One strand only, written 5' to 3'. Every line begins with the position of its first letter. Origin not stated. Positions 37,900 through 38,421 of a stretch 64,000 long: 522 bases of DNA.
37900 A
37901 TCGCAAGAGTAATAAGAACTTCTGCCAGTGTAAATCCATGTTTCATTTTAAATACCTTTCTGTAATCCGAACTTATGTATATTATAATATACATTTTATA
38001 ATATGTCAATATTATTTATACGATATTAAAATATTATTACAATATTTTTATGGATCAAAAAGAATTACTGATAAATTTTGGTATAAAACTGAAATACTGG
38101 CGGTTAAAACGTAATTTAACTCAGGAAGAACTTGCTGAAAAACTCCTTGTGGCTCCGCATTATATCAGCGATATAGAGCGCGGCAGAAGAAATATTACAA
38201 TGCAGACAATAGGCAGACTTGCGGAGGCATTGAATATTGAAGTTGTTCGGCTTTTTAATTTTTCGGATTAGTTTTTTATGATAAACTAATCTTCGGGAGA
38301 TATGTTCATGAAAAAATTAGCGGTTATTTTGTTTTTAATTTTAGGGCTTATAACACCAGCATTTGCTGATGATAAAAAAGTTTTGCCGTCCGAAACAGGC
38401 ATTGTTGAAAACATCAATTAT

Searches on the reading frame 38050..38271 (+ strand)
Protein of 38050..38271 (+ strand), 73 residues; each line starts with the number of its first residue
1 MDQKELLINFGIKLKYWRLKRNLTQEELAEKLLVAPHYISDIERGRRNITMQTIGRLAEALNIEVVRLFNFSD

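Call 9: search_protein_families(library=pfam, proteins=[window:38050-38271:+], max_evalue=0.1)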
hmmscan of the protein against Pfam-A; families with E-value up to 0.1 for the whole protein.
window:38050-38271:+ (73 aa): 6 families
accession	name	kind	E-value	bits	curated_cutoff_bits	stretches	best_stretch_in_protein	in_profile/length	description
PF01381.28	HTH_3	-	7.8e-17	61.5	23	1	14-65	1-52/55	Helix-turn-helix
PF13560.12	HTH_31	-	4.4e-11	43.4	27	1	10-63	2-56/64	Helix-turn-helix domain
PF12844.13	HTH_19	-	7e-10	39.1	30.2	1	11-69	1-59/64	Helix-turn-helix domain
PF13413.12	HTH_25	-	4.9e-05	23.5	24.6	1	14-46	2-34/62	Helix-turn-helix domain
PF13443.12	HTH_26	-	0.00023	21.8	22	1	14-65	2-54/63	Cro/C1-type HTH DNA-binding domain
PF13744.12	HTH_37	-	0.0084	16.3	27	1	20-61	29-68/80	Helix-turn-helix domain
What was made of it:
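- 38050..38271 (+): XRE2 (73 aa). The YibE_F gene follows 30 bp downstream on the same strand. HTH_3 8e-17 (call 9).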

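Call 10: search_protein_families(library=ncbifam, proteins=[window:38050-38271:+], max_evalue=0.1)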
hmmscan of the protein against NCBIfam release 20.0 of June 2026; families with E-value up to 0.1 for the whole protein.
window:38050-38271:+ (73 aa): 20 families
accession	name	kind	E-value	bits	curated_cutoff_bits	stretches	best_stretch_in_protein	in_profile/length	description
NF047948.1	male_kill_WMK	equivalog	3.1e-12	46.5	300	1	8-69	161-222/300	WO male-killing family protein Wmk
TIGR03070.1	couple_hipB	subfamily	6.4e-12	45.2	71.65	1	10-64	3-57/58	type II toxin-antitoxin system Y4mF family antitoxin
NF006015.0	PRK08154.1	subfamily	5.7e-08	32.3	204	1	3-69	24-90/314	anaerobic benzoate catabolism transcriptional regulator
NF041951.1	phage_RstR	subfamily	8.2e-07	29.3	80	1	9-65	2-58/108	RstR family transcriptional repressor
TIGR00270.2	TIGR00270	equivalog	2.1e-06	27.6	110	1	4-66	70-132/159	multiprotein bridging factor aMBF1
NF010465.0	PRK13890.1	equivalog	3.2e-06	27.2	96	1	20-72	16-68/121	conjugal transfer protein TrbA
NF038139.1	Reg_Aceta_RamB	equivalog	4.8e-06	25.5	700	1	11-65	4-58/465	acetate metabolism transcriptional regulator RamB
TIGR02607.1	antidote_HigA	equivalog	1.4e-05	24.9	47.7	1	22-62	20-60/81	HigA family addiction module antitoxin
NF007271.0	PRK09726.1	equivalog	5.9e-05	23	79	1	13-65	16-68/88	type II toxin-antitoxin system antitoxin HipB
NF046032.1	TransRegSlrRBacil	equivalog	0.00025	21.1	250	1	15-70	7-63/149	HTH-type transcriptional regulator SlrR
TIGR02612.1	mob_myst_A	hypoth_equivalog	0.0011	18.8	122.6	1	23-67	39-85/150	mobile mystery protein A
NF041677.1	trans_regClgR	equivalog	0.0026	17.8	170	1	14-68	13-67/113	transcriptional regulator ClgR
TIGR02147.1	Fsuc_second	paralog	0.003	17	50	1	19-64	24-70/272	TIGR02147 family protein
NF007257.0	PRK09706.1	subfamily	0.0056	16.5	101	1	10-63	6-59/135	transcriptional repressor DicA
NF003162.0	PRK04140.1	equivalog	0.0094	15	263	1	11-68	128-185/317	transcriptional regulator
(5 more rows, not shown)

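Call 81: search_protein_families(library=padloc, proteins=[window:38050-38271:+], max_evalue=0.01)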
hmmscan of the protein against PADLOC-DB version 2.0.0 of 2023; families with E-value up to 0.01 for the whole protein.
window:38050-38271:+ (73 aa): 24 families
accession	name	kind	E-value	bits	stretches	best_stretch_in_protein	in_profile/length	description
PDLC03665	Control_protein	-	6.5e-15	53.2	1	7-73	6-73/77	control protein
PDLC02926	HTH_VI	-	6.9e-15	53.1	1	10-72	2-64/92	-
PDLC03666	Control_protein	-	1.5e-11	42.6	1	9-70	6-67/77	control protein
PDLC03664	Control_protein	-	8.2e-10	37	1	7-69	11-73/74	control protein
PDLC03671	Control_protein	-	1.7e-09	35.8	1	1-69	9-74/84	control protein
PDLC03954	RmrA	-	2.2e-09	34.8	1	2-68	2-69/380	-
PDLC04142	capH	-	7.6e-09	34.6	1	10-65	7-62/103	capH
PDLC03668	Control_protein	-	1.3e-08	33.2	1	10-70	9-69/79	control protein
PDLC04775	PDC-M69A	-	3.4e-08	32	1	9-70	7-68/113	-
PDLC03949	RmrA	-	3.8e-07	27.3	1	13-65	6-58/363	-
PDLC04760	PDC-M64C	-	7.1e-07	27.5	1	20-67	37-84/93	-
PDLC03946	RmrA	-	1.8e-06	24.9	1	13-64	6-57/357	-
PDLC03952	RmrA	-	1.9e-06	25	1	13-64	26-77/395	-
PDLC03951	RmrA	-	2.6e-05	21.4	1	13-65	12-64/400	-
PDLC03943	RmrA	-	3.5e-05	21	1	11-64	4-57/370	-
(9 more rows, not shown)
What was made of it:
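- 38050..38271 (+): PADLOC control protein 6.5e-15 (call 81).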

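Call 82: search_protein_families(library=phrogs, proteins=[window:38050-38271:+], max_evalue=0.001)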
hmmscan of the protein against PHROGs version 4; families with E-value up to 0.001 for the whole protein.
window:38050-38271:+ (73 aa): 21 families
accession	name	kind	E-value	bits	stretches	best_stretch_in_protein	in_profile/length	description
phrog_3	-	transcription regulation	2.4e-13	51.6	1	6-71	85-148/430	transcriptional repressor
phrog_8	-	transcription regulation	3.6e-13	50.7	1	4-69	71-136/346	transcriptional regulator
phrog_1373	-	transcription regulation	6e-12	46.9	1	13-67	67-121/166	transcriptional regulator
phrog_2967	-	transcription regulation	3.5e-11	44.1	1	9-70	10-71/225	transcriptional regulator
phrog_5823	-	transcription regulation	1e-10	42.4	1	10-69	7-67/404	transcriptional regulator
phrog_7241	-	transcription regulation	8.2e-10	39.8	1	13-68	65-120/122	transcriptional regulator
phrog_4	-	transcription regulation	2.6e-09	37.6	1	8-70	135-193/400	transcriptional repressor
phrog_2439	-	transcription regulation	3.6e-09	37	1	11-66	9-64/367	transcriptional regulator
phrog_1468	-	transcription regulation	4.5e-09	36.8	1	7-64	5-61/67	transcriptional repressor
phrog_7126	-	DNA, RNA and nucleotide metabolism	4.6e-06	27.6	1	8-64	14-73/120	HTH DNA binding protein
phrog_35195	-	unknown function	1.5e-05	25.7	1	9-70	2-64/159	-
phrog_2339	-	DNA, RNA and nucleotide metabolism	4.8e-05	24.3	1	11-65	27-82/98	HTH DNA binding protein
phrog_2328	-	transcription regulation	6.3e-05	23.8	1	11-66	17-72/128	transcriptional repressor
phrog_1124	-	transcription regulation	9.6e-05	23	1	19-62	16-60/177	transcriptional regulator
phrog_4779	-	transcription regulation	0.00016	23.1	1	13-64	6-59/98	transcriptional regulator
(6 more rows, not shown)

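Call 88: find_homologous_proteins(query=window:38050-38271:+, max_evalue=1e-10)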
Query window:38050-38271:+ (73 aa): 11 proteins with E <= 1e-10 among 24 candidates.
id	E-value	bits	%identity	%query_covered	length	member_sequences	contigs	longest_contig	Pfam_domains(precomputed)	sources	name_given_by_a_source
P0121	7.1e-39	148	99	100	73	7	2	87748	PF12844.14,PF01381.29,PF13560.13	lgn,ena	-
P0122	9.9e-39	147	99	100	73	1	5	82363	PF12844.14,PF01381.29,PF13560.13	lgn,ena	-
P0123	1.9e-38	146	97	100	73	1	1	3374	PF12844.14,PF01381.29,PF13560.13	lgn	-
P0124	1.9e-33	131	84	100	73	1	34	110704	PF12844.14,PF01381.29,PF13560.13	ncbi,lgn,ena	-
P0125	1.4e-32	128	82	100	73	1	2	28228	PF12844.14,PF01381.29,PF13560.13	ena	-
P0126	1.8e-32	127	85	100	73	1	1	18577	PF12844.14,PF01381.29,PF13560.13,PF13443.13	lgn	-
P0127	5.7e-32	126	86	100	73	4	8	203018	PF12844.14,PF13413.13,PF01381.29,PF13560.13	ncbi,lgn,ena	-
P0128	1.4e-31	125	81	100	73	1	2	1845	PF12844.14,PF01381.29,PF13560.13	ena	-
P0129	1.8e-31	124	81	100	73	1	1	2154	PF12844.14,PF01381.29,PF13560.13,PF13443.13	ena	-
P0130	4.5e-25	104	73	97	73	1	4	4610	PF12844.14,PF13413.13,PF01381.29,PF13560.13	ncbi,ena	-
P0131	8.2e-19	84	59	97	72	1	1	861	PF12844.14,PF01381.29,PF13560.13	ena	-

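Call 89: find_encoding_contigs(protein=P0124, flank=2500, max_places=2)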
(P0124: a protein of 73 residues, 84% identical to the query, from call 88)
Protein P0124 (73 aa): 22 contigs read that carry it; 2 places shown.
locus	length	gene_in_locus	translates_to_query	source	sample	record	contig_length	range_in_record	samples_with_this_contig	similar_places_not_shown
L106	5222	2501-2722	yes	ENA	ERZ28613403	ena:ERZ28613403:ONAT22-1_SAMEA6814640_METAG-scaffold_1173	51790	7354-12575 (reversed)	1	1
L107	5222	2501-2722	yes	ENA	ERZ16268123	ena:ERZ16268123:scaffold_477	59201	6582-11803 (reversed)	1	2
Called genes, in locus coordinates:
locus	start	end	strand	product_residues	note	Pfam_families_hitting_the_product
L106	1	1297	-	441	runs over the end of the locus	PF00275:EPSP_synthase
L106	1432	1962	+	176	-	-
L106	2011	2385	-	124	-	-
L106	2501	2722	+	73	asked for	PF13560:HTH_31, PF12844:HTH_19 (weak), PF01381:HTH_3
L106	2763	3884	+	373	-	PF07907:YibE_F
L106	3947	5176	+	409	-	-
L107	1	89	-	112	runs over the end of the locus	-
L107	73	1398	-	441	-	PF00275:EPSP_synthase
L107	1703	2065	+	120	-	-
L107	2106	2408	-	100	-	-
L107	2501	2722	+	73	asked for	PF13560:HTH_31, PF12844:HTH_19 (weak), PF01381:HTH_3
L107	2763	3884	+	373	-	PF07907:YibE_F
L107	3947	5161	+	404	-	-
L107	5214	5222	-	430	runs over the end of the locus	PF00438:S-AdoMet_synt_N, PF02772:S-AdoMet_synt_M, PF02773:S-AdoMet_synt_C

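Call 90: find_encoding_contigs(protein=P0127, flank=2500, max_places=2)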
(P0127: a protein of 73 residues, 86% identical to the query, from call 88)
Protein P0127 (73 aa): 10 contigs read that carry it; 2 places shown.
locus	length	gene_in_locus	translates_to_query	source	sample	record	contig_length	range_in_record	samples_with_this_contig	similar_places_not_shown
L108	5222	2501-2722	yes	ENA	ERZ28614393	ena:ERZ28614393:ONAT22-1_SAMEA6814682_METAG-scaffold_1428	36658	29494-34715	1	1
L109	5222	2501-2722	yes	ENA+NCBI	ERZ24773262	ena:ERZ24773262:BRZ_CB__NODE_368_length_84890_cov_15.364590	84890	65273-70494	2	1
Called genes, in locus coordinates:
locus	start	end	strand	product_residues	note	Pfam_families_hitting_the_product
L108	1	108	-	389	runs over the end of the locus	PF00155:Aminotran_1_2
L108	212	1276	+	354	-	PF05496:RuvB_N, PF00004:AAA, PF07728:AAA_5, PF17864:AAA_lid_4, PF05491:WHD_RuvB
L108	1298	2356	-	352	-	-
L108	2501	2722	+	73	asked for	PF13560:HTH_31, PF12844:HTH_19, PF01381:HTH_3, PF13413:HTH_25 (faint)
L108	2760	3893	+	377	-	PF07907:YibE_F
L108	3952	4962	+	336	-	-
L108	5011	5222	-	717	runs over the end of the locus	?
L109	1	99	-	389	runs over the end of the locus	PF00155:Aminotran_1_2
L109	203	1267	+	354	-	PF05496:RuvB_N, PF00004:AAA, PF07728:AAA_5, PF17864:AAA_lid_4, PF05491:WHD_RuvB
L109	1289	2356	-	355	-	-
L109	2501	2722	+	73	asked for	PF13560:HTH_31, PF12844:HTH_19, PF01381:HTH_3, PF13413:HTH_25 (faint)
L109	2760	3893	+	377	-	PF07907:YibE_F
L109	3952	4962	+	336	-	-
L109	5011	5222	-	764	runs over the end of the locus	PF02878:PGM_PMM_I, PF02880:PGM_PMM_III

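Call 91: find_encoding_contigs(protein=P0130, flank=2500, max_places=2)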
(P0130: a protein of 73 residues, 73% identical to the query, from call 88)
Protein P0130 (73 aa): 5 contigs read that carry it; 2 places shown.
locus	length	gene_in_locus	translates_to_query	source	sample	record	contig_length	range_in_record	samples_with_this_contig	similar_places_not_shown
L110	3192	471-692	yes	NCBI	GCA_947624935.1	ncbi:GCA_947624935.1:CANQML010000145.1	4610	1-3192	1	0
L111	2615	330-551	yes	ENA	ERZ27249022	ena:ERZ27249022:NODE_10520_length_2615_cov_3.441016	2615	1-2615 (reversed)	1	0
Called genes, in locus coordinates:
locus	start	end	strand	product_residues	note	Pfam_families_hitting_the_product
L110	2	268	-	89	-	?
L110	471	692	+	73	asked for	PF13560:HTH_31, PF12844:HTH_19 (weak), PF01381:HTH_3, PF13413:HTH_25 (faint)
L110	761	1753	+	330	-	PF00226:DnaJ, PF01556:DnaJ_C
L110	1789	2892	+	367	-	PF01571:GCV_T, PF08669:GCV_T_C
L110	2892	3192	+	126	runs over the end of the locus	PF01597:GCV_H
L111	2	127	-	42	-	?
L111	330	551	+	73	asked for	PF13560:HTH_31, PF12844:HTH_19 (weak), PF01381:HTH_3, PF13413:HTH_25 (faint)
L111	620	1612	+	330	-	PF00226:DnaJ, PF01556:DnaJ_C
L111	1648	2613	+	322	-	?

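Call 95: search_protein_families(library=pfam, proteins=[L108:1298-2356:-, L106:1432-1962:+], max_evalue=0.01)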
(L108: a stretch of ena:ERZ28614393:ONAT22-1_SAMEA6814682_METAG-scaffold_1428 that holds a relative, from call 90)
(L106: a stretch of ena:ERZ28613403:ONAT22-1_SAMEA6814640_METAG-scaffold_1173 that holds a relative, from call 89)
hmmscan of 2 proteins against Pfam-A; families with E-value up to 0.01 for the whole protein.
L108:1298-2356:- (352 aa): 1 family
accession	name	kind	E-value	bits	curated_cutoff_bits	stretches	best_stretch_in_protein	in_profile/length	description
PF07963.17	N_methyl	-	0.00052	19.9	21.2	1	2-24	4-26/27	Prokaryotic N-terminal methylation motif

L106:1432-1962:+ (176 aa): 1 family
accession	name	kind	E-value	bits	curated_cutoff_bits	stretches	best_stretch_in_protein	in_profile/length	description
PF07603.17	Lcl_C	-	0.00021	22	34.9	1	81-159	23-103/117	Lcl C-terminal domain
